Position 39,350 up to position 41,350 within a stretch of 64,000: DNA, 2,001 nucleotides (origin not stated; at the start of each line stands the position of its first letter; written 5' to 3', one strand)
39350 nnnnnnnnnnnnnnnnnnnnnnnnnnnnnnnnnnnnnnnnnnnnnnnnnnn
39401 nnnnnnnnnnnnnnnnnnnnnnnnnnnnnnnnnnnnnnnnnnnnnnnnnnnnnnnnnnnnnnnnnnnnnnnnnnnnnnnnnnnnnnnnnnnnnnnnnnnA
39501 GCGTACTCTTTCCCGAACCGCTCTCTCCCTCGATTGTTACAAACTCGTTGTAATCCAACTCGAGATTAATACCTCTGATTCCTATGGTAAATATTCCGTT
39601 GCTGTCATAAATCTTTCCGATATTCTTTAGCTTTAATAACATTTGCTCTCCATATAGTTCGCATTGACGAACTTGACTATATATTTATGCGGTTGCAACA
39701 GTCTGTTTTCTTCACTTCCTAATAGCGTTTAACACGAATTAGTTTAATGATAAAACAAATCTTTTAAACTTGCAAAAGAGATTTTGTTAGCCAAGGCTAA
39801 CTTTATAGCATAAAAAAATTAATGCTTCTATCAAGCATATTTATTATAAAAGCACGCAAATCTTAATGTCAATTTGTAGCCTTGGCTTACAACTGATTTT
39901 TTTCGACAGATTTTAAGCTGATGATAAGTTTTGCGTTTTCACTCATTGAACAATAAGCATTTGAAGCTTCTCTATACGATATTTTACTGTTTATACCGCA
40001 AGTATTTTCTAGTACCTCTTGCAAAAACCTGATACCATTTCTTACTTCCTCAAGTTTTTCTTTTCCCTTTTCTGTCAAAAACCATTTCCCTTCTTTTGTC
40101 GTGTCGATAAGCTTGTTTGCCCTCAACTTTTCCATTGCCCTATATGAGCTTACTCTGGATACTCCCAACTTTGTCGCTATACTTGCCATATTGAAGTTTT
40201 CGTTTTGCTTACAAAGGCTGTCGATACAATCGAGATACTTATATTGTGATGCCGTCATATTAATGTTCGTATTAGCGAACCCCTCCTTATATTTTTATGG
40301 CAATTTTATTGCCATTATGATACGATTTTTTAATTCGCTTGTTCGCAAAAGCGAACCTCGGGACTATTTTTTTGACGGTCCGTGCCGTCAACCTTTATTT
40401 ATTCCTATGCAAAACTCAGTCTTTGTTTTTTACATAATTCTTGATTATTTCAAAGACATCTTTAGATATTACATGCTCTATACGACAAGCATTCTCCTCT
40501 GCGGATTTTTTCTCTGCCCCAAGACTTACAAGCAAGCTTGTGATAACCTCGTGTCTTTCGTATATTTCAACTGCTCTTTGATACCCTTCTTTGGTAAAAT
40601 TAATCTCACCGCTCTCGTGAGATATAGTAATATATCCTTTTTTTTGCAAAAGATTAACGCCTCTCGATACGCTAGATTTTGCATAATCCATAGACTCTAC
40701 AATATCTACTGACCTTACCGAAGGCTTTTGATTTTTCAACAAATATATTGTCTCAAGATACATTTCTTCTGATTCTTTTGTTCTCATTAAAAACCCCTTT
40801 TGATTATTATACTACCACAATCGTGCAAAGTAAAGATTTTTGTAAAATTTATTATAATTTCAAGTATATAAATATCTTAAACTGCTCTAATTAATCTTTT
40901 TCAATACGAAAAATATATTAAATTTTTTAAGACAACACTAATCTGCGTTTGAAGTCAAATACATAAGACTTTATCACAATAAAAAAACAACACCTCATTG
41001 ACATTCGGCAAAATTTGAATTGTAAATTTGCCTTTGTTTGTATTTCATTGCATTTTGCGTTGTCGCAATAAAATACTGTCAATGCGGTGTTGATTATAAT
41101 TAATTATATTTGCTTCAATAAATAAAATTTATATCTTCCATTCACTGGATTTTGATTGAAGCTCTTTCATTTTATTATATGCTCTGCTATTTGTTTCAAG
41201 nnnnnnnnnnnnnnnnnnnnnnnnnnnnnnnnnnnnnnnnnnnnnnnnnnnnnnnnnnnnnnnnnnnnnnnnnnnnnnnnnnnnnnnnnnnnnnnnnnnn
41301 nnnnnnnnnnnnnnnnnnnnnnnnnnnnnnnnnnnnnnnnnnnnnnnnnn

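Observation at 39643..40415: Two DtxR-family paralogues and a two-flavour palindrome code (GTTAG-N6-CTAAC versus GTTCG-N6-CGAAC) wiring the iron/heme operons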

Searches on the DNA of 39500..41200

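Call 78: search_rna_families(source=window, start=39500, end=41200, threshold=evalue, max_evalue=1)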
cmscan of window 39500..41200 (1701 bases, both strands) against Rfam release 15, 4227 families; matches with E-value up to 1: 3.
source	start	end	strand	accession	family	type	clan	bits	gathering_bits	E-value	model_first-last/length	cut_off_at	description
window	39779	39901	+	RF00645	MIR169_2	Gene; miRNA;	CL00098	22.1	50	0.0079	1-118/118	no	MIR169_2 microRNA precursor family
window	39767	39910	-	RF02625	WsnRNA46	Gene; sRNA;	-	21.2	65.3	0.4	1-151/151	no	Wolbachia sRNA 46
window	39777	39899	-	RF00645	MIR169_2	Gene; miRNA;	CL00098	19.5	50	0.063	1-118/118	no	MIR169_2 microRNA precursor family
